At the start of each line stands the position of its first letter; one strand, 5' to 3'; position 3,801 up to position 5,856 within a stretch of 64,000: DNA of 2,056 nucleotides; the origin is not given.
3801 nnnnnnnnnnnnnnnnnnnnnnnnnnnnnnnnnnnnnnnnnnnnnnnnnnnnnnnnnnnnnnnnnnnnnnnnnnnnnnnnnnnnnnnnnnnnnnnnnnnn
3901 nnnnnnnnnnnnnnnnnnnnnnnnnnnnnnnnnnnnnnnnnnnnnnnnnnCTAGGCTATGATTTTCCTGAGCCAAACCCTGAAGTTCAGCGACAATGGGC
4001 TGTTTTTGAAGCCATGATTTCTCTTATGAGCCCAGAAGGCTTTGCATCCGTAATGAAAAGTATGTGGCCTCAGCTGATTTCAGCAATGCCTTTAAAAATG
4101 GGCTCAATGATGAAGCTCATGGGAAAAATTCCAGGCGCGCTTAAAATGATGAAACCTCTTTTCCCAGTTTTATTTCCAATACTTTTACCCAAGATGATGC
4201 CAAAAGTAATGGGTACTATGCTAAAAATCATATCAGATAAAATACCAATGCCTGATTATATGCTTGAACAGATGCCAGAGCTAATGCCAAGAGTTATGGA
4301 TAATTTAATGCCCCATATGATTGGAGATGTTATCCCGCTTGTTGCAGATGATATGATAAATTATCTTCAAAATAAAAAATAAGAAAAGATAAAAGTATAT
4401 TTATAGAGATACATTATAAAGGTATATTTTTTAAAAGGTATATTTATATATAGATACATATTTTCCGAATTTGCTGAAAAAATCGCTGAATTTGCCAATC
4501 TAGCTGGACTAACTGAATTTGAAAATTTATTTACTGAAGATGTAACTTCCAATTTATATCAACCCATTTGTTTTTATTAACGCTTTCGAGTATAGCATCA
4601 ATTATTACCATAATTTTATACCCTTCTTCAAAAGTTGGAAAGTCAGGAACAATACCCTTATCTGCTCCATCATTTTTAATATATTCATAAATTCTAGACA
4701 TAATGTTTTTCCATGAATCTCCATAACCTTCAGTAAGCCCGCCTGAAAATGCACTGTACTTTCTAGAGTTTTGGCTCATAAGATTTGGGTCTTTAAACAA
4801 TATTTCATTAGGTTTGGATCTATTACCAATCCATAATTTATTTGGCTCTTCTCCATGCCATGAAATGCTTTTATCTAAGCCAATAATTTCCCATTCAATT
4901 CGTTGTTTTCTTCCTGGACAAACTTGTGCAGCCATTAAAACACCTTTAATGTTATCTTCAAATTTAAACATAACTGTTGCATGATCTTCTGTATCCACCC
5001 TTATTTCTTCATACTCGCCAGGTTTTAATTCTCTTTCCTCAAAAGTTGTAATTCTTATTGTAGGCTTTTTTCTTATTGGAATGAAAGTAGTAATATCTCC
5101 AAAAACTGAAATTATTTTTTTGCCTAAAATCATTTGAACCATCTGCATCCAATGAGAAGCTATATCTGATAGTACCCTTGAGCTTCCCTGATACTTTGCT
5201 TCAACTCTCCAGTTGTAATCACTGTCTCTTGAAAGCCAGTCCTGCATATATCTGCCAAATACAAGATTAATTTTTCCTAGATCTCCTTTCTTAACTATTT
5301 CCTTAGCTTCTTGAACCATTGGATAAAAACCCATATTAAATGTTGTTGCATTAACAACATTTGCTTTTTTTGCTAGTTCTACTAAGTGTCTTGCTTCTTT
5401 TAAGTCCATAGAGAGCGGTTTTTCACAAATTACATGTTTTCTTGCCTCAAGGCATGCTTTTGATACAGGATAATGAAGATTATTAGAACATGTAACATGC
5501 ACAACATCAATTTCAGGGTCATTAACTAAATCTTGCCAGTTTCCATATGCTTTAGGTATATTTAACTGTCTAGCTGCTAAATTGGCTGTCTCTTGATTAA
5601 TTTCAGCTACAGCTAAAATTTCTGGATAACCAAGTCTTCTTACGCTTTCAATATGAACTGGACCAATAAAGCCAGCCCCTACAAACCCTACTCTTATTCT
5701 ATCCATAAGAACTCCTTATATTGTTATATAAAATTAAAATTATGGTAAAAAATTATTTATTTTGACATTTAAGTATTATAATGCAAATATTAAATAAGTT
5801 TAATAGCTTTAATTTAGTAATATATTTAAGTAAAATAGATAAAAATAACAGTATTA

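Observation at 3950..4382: Met/Pro-rich ~130-aa C-terminal tail on a Dld/GlcDF-like FAD-FeS-CCG oxidoreductase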

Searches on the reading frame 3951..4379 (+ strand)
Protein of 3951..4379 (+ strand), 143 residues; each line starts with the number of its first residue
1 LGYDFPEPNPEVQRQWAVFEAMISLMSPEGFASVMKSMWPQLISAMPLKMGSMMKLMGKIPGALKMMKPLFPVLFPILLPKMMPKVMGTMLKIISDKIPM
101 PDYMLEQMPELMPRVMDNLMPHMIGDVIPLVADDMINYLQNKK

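Call 5: search_protein_families(library=pfam, proteins=[window:3951-4379:+], max_evalue=1)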
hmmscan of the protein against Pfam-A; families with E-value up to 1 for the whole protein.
window:3951-4379:+ (143 aa): 0 families

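Call 6: search_protein_families(library=ncbifam, proteins=[window:3951-4379:+], max_evalue=1)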
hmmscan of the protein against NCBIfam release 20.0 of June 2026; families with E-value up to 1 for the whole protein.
window:3951-4379:+ (143 aa): 0 families

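Call 8: find_homologous_proteins(query=window:3951-4379:+, max_evalue=0.001)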
Query window:3951-4379:+ (143 aa): 250 proteins with E <= 0.001 among 253 candidates; the best 120 are listed.
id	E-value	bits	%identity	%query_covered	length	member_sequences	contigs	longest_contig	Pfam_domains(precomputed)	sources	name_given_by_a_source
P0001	9.3e-65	235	77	99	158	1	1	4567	-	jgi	-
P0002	1.3e-63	231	75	100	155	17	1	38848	-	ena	-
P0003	2.1e-63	230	73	100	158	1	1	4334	-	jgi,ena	-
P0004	4.7e-63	229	75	99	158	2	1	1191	-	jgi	-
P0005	6.3e-63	229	74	100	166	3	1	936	-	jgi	-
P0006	6.4e-63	229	74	100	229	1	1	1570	PF02754.22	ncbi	ncbi:hypothetical protein LCGC14_2432030, partial [marine sediment metagenome]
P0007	6.9e-63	229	72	100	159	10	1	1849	-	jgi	jgi:hypothetical protein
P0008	7.0e-63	229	73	100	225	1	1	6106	PF02754.22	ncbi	-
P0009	7.2e-63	229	72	100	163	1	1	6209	-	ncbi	ncbi:MAG: Fe-S oxidoreductase, partial [Candidatus Zixiibacteriota bacterium]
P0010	9.7e-63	228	73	100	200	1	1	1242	-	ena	-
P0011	9.9e-63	228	74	100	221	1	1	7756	PF02754.22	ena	-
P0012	2.0e-62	227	71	100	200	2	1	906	-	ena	-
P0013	2.9e-62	227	73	100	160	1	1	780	-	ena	-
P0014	3.1e-62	227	73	100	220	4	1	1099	PF02754.22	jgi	jgi:hypothetical protein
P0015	3.3e-62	227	72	100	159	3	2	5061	-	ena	-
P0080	1.7e-58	215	69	99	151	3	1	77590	-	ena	-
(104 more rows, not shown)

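Call 13: search_protein_representatives(protein=window:3951-4379:+)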
Query: 143 residues. Proteins with E-value up to 0.001 (for the whole library): 195; up to 1e-10: 106; up to 1e-30: 16. The best 150 are listed.
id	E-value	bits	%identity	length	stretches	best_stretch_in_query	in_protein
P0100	6.2e-58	211.1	70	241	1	1-142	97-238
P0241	3.2e-57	208.7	70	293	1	1-141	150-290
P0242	1.6e-56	206.5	70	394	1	1-141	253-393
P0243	8.5e-54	197.7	67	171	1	1-141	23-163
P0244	1.3e-53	197.1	72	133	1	12-141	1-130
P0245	3.6e-53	195.6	70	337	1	1-138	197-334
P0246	8.2e-52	191.2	64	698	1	1-140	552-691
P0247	4.5e-51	188.8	72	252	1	14-141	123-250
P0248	8.6e-49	181.4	63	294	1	1-141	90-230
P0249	6.9e-43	162.3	58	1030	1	1-143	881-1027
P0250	3.7e-38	147.0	71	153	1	1-95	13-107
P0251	1.4e-36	141.9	73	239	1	1-92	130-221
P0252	2.3e-33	131.5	50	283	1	1-141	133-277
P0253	1.0e-32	129.3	72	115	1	8-94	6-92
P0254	1.7e-31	125.4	51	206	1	7-140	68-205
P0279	1.1e-18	83.9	45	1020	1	1-139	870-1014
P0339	2.3e-11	60.2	36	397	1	2-141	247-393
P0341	5.0e-11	59.1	36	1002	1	14-139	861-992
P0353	5.4e-10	55.7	35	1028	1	1-139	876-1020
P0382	4.3e-07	46.3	26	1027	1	1-129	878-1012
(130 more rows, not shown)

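Call 36: predict_structure(alignment_id=A2)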
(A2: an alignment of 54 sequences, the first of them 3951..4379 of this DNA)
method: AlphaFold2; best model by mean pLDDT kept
length: 143 residues; sequences in the alignment: 54
mean_pLDDT: 86.0   pTM: 0.75
mean pLDDT of the five models: 86.0, 85.3, 83.9, 79.4, 78.1
residues with pLDDT >= 90: 67; 70-90: 66; 50-70: 6; < 50: 4
segments of 3 or more residues with pLDDT < 50: 1-3
pLDDT, mean of each block of 10 residues (from residue 1): 57 78 86 93 93 92 90 90 92 86 87 87 90 92 65
secondary structure, 60 per line:
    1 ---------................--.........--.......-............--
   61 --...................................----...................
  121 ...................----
elements in order: H10-25 H28-36 H39-45 H47-58 H63-97 H102-139

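Call 43: fold_search(model_id=the predicted structure, library=pdb)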
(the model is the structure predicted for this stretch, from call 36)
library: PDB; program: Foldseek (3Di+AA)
matches with E <= 10: 1; with E <= 0.001: 0
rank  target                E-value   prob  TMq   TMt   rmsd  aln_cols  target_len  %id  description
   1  8ii8                  9.8e+00  0.02  0.18  0.13  16.7       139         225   14  X-ray crystal structure of pink-colored protein from Pleurotus salmoneostramineus in complex with natural chromophore (released 2024-08-14)

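Call 58: find_encoding_contigs(protein=P0080, flank=6000, max_places=2)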
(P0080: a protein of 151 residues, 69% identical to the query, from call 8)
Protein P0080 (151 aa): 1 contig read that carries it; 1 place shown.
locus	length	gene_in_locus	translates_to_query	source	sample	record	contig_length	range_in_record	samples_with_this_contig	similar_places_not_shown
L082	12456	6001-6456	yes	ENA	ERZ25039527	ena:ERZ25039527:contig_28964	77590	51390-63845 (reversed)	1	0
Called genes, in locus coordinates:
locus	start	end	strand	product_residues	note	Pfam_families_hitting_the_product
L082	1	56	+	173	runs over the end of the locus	-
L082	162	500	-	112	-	PF07110:EthD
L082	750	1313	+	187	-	PF00583:Acetyltransf_1 (weak)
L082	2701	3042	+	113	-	PF12840:HTH_20, PF01022:HTH_5, PF12802:MarR_2 (weak)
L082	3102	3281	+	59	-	-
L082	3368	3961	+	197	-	PF01565:FAD_binding_4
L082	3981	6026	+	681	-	PF02913:FAD-oxidase_C (faint), PF13187:Fer4_9 (faint), PF13534:Fer4_17, PF02754:CCG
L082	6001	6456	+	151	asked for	-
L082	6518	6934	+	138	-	-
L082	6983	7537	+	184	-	PF08713:DNA_alkylation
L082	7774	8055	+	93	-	PF00462:Glutaredoxin, PF13417:GST_N_3 (weak), PF13409:GST_N_2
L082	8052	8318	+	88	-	PF02943:FeThRed_B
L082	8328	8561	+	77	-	PF23458:DUF7130 (weak), PF21349:RUBY_RBDX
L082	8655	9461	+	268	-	-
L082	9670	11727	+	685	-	PF07690:MFS_1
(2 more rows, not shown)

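Call 59: find_encoding_contigs(protein=P0002, flank=6000, max_places=2)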
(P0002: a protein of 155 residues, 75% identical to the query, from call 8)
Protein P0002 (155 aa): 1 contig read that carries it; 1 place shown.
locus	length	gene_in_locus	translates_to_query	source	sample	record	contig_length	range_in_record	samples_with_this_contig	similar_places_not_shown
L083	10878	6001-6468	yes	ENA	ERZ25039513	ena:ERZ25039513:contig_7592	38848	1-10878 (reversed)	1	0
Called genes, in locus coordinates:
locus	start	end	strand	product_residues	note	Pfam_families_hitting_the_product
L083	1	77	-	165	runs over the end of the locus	PF10080:FtrD-like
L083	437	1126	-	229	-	PF13623:SurA_N_2, PF13624:SurA_N_3, PF09312:SurA_N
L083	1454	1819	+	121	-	PF12840:HTH_20 (weak), PF01022:HTH_5, PF13412:HTH_24 (weak)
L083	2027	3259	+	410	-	PF03349:Toluene_X, PF10677:DUF2490 (faint)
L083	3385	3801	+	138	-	PF01565:FAD_binding_4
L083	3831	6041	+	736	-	PF01565:FAD_binding_4 (weak), PF02913:FAD-oxidase_C (weak), PF13187:Fer4_9 (weak), PF13534:Fer4_17, PF02754:CCG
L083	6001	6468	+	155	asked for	-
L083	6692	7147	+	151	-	PF00583:Acetyltransf_1, PF13673:Acetyltransf_10 (weak), PF13508:Acetyltransf_7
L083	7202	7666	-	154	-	-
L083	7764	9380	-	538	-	PF02776:TPP_enzyme_N, PF00205:TPP_enzyme_M, PF02775:TPP_enzyme_C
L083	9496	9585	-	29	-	-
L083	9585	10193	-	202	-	PF13546:DDE_5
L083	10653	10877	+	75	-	?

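Call 61: search_solved_structures(query=A2, max_evalue=10)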
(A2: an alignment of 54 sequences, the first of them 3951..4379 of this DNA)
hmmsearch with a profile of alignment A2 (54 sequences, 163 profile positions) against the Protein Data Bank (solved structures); distinct sequences matched with E-value up to 10: 5.
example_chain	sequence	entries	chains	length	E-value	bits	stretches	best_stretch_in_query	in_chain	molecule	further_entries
7zb5_E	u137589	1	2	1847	0.19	14.8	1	78-153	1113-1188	Helicase-like protein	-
6g7e_B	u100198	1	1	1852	0.19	14.8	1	78-153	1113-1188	Helicase-like protein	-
7z7n_E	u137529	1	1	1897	0.19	14.8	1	78-153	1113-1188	Helicase-like protein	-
7z8s_E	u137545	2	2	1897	0.19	14.8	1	78-153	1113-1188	Helicase-like protein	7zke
9lq2_A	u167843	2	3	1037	2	11.5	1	41-81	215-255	Isoform 3 of NACHT, LRR and PYD domains-containing protein 7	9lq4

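Call 65: find_encoding_contigs(protein=P0339, flank=8000, max_places=4)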
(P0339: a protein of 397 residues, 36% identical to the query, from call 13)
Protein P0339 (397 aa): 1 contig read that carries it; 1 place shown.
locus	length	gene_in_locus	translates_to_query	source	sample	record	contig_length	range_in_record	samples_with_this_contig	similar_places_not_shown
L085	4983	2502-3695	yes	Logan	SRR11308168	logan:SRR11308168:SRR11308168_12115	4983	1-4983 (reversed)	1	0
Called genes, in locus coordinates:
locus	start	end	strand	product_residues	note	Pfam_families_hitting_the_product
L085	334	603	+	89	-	PF01022:HTH_5, PF12840:HTH_20, PF21476:PF0610-like_N (weak)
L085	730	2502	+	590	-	PF01565:FAD_binding_4, PF13183:Fer4_8, PF13534:Fer4_17 (weak)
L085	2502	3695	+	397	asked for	PF02754:CCG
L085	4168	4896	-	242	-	PF01026:TatD_DNase (faint), PF04909:Amidohydro_2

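Call 66: find_encoding_contigs(protein=P0382, flank=6000, max_places=3)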
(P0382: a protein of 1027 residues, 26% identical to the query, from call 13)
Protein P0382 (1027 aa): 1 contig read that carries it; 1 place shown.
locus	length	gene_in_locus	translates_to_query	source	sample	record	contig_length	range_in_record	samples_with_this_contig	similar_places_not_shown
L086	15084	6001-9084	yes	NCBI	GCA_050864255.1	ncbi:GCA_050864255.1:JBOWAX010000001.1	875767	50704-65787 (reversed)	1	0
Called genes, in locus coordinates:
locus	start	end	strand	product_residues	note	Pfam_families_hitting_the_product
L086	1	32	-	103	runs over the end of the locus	PF09685:MamF_MmsF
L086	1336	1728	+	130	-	PF09394:Inhibitor_I42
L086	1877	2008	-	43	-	PF06397:Desulfoferrod_N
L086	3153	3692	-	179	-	PF13302:Acetyltransf_3, PF00583:Acetyltransf_1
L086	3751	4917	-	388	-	PF01551:Peptidase_M23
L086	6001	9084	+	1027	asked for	PF01565:FAD_binding_4, PF13534:Fer4_17 (weak), PF02754:CCG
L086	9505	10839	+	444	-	PF07690:MFS_1, PF13347:MFS_2, PF07690:MFS_1 (weak)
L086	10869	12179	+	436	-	PF27533:CapK_C (faint)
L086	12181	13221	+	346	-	-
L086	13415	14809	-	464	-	PF00149:Metallophos, PF12850:Metallophos_2 (weak)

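Call 67: find_encoding_contigs(protein=P0341, flank=6000, max_places=3)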
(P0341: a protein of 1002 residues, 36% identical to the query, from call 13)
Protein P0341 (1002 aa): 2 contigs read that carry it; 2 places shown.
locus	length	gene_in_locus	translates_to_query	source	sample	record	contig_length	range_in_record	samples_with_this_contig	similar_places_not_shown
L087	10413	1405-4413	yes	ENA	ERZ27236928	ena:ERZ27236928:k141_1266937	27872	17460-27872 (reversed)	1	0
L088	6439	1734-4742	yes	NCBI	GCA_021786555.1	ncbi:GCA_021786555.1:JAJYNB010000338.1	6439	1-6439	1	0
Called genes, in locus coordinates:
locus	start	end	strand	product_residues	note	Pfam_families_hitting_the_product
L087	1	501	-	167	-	?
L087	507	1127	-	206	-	PF00730:HhH-GPD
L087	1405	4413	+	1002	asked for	PF01565:FAD_binding_4, PF13183:Fer4_8, PF13534:Fer4_17, PF02754:CCG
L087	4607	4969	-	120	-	-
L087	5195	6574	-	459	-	PF01546:Peptidase_M20, PF07687:M20_dimer (faint)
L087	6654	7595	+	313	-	PF20511:PMI_typeI_cat, PF05899:Cupin_3 (faint), PF07883:Cupin_2 (faint), PF21621:MPI_cupin_dom (faint)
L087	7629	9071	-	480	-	PF00342:PGI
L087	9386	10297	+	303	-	PF00075:RNase_H, PF13456:RVT_3 (weak)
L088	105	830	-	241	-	PF01209:Ubie_methyltran, PF13489:Methyltransf_23 (weak), PF13847:Methyltransf_31, PF08241:Methyltransf_11, PF08242:Methyltransf_12, PF13649:Methyltransf_25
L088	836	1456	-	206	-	PF00730:HhH-GPD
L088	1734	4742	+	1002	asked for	PF01565:FAD_binding_4, PF13183:Fer4_8, PF13534:Fer4_17, PF02754:CCG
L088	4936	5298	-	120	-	-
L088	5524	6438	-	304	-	?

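Call 68: find_encoding_contigs(protein=P0353, flank=6000, max_places=3)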
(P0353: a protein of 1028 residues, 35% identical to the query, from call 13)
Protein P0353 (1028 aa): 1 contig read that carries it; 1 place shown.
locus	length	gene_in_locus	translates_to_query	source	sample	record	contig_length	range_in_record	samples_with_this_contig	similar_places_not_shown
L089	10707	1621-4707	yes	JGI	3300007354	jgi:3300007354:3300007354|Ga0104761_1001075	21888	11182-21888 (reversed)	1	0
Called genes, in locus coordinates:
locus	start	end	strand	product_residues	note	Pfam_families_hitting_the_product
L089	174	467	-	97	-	-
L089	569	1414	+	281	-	PF13560:HTH_31, PF01381:HTH_3, PF01381:HTH_3, PF13560:HTH_31, PF12844:HTH_19, PF13560:HTH_31, PF01381:HTH_3, PF13443:HTH_26, +7 more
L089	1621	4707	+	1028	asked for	PF01565:FAD_binding_4, PF13183:Fer4_8, PF13534:Fer4_17, PF02754:CCG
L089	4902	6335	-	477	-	PF23846:Cache_WalK (weak), PF00672:HAMP, PF00512:HisKA, PF02518:HATPase_c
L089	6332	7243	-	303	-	PF00072:Response_reg, PF00486:Trans_reg_C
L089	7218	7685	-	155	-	-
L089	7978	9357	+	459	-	PF01523:PmbA_TldD_1st, PF19290:PmbA_TldD_2nd (weak), PF19289:PmbA_TldD_3rd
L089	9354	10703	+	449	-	PF01523:PmbA_TldD_1st, PF19289:PmbA_TldD_3rd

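Call 69: find_encoding_contigs(protein=P0279, flank=6000, max_places=3)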
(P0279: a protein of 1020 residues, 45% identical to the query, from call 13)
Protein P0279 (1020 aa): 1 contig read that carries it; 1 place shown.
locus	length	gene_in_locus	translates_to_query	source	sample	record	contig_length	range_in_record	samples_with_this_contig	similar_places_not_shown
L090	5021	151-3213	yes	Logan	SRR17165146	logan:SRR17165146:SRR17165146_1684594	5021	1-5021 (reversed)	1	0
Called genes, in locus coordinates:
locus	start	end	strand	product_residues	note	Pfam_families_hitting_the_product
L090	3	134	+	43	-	?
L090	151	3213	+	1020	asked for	PF01565:FAD_binding_4, PF02913:FAD-oxidase_C (weak), PF13183:Fer4_8, PF13187:Fer4_9 (weak), PF13534:Fer4_17, PF02754:CCG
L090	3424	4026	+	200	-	-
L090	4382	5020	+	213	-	?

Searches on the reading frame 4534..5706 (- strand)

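Call 76: search_protein_families(library=pfam, proteins=[window:4534-5706:-], max_evalue=0.001)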
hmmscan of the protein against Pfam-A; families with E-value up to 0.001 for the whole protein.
window:4534-5706:- (391 aa): 4 families
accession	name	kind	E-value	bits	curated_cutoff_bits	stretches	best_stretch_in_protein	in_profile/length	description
PF01408.29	GFO_IDH_MocA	-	8.5e-29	101.1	24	1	4-118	1-115/120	Oxidoreductase family, NAD-binding Rossmann fold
PF22725.1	GFO_IDH_MocA_C3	-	2.7e-22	79.5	27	1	131-281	1-123/124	GFO/IDH/MocA C-terminal domain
PF02894.22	GFO_IDH_MocA_C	-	1.5e-15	58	22.9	1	135-384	1-218/218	Oxidoreductase family, C-terminal alpha/beta domain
PF03447.22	NAD_binding_3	-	0.00045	21.3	24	1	10-117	1-111/116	Homoserine dehydrogenase, NAD binding domain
